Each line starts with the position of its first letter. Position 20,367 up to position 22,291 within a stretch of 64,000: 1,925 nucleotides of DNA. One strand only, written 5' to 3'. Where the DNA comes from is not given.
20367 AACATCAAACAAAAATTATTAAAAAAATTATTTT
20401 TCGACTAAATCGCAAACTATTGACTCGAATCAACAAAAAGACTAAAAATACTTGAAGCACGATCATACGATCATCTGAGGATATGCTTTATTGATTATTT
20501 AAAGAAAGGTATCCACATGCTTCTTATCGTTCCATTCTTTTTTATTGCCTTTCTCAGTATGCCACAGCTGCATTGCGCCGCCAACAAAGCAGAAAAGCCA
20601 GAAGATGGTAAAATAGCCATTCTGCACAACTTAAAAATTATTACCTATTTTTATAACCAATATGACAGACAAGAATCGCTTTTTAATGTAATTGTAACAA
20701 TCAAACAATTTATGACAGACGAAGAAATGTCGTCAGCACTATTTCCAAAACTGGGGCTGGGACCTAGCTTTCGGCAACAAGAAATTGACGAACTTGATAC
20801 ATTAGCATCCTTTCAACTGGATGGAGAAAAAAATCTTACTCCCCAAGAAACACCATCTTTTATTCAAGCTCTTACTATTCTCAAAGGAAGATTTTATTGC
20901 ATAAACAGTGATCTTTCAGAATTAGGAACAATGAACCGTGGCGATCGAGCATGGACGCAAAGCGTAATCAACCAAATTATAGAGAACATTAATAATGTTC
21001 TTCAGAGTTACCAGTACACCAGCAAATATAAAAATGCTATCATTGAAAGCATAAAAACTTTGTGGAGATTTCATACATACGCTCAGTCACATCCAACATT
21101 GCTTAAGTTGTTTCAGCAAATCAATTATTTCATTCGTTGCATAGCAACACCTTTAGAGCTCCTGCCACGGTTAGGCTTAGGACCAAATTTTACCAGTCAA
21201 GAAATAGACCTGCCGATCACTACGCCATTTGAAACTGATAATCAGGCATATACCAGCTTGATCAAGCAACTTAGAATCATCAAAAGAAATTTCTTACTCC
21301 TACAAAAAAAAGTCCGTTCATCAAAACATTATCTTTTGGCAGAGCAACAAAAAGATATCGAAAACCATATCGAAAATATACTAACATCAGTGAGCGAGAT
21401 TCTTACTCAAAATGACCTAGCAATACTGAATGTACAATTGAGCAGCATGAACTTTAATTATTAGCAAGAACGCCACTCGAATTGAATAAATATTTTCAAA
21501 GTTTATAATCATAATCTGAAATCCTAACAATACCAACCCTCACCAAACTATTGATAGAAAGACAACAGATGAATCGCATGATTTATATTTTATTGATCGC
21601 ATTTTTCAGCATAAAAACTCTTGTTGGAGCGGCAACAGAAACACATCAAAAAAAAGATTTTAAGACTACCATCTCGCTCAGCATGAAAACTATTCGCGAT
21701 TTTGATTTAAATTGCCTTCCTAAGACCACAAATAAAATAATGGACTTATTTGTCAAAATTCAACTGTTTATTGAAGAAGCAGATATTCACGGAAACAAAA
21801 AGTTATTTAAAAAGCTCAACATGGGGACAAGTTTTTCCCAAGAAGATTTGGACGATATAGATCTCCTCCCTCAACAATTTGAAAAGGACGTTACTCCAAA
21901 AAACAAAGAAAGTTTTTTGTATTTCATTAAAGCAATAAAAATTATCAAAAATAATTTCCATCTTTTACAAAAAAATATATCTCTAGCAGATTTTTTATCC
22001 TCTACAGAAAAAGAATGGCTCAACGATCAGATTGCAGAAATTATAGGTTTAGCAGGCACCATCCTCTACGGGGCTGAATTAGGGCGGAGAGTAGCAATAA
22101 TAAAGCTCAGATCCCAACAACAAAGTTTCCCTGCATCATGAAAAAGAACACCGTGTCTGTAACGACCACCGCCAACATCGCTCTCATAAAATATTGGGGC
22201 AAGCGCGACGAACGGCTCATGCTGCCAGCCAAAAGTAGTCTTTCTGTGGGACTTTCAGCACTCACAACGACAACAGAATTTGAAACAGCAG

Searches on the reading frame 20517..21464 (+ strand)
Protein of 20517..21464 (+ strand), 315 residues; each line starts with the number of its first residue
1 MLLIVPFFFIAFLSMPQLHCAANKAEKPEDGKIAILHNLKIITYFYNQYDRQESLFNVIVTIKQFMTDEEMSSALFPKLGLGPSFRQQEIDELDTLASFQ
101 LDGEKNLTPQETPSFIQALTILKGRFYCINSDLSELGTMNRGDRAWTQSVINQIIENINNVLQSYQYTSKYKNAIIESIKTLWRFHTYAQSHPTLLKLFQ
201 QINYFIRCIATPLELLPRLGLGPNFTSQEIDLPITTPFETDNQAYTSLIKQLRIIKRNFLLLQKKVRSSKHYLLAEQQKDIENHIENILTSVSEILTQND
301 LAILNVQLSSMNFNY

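Call 4: search_protein_families(library=pfam, proteins=[window:20517-21464:+], max_evalue=0.1)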
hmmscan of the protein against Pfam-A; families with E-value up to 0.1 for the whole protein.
window:20517-21464:+ (315 aa): 1 family
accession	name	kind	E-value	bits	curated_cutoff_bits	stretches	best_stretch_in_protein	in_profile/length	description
PF21638.2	SDA1_C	-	0.042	14.6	27.5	1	258-287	13-42/46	SDA1, C-terminal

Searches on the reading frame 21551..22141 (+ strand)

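Call 5: search_protein_families(library=ncbifam, proteins=[window:21551-22141:+], max_evalue=0.1)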
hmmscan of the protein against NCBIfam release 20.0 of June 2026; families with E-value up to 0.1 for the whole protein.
window:21551-22141:+ (196 aa): 3 families
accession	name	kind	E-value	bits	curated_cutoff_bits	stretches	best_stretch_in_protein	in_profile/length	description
NF053871.1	DS2_2_antiphage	equivalog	0.031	13.5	350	1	87-137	156-206/294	anti-phage nucleotidyltransferase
NF043066.1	ETEC_3214_dom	domain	0.067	12.6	35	1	31-125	66-163/175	ETEC_3214 domain-containing protein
NF047818.1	LIC11996_lipo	equivalog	0.067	12.3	350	1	73-129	331-388/422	LIC11996 family lipoprotein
